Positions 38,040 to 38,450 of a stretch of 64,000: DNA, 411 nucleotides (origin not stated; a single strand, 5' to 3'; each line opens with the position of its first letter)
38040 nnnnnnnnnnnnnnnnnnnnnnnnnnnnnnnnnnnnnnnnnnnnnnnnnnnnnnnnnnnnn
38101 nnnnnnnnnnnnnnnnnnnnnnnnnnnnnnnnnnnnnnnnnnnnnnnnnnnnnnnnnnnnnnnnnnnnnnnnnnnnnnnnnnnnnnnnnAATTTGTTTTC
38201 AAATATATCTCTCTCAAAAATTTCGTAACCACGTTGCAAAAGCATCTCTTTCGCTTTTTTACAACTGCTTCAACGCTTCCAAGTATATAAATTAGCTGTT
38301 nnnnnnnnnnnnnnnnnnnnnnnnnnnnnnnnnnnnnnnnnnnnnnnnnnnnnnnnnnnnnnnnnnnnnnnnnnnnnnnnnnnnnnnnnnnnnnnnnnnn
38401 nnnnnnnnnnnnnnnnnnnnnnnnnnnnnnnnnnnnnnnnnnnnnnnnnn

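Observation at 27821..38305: Two independent redox-site UGAs within about 10 kb while TGA remains a common stop: the Sec-decoding trait is missed by standard ORF calling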

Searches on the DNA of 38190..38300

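Call 73: search_rna_families(source=window, start=38190, end=38300, threshold=evalue, max_evalue=10)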
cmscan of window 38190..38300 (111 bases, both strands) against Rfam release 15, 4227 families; matches with E-value up to 10: 3.
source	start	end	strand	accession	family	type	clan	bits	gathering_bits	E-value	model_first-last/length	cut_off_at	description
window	38209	38293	+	RF02256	adapt33_2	Gene; lncRNA;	-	15.3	60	2.6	1-71/71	no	Adaptive response 33 conserved region 2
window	38196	38230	+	RF02120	FTX_2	Gene; lncRNA;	-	9.5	48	9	69-97/97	no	FTX transcript, XIST regulator conserved region 2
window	38203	38290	+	RF02132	HOXB13-AS1_1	Gene; lncRNA;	-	9.3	60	3.6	53-136/136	no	HOXB13 antisense RNA 1 conserved region 1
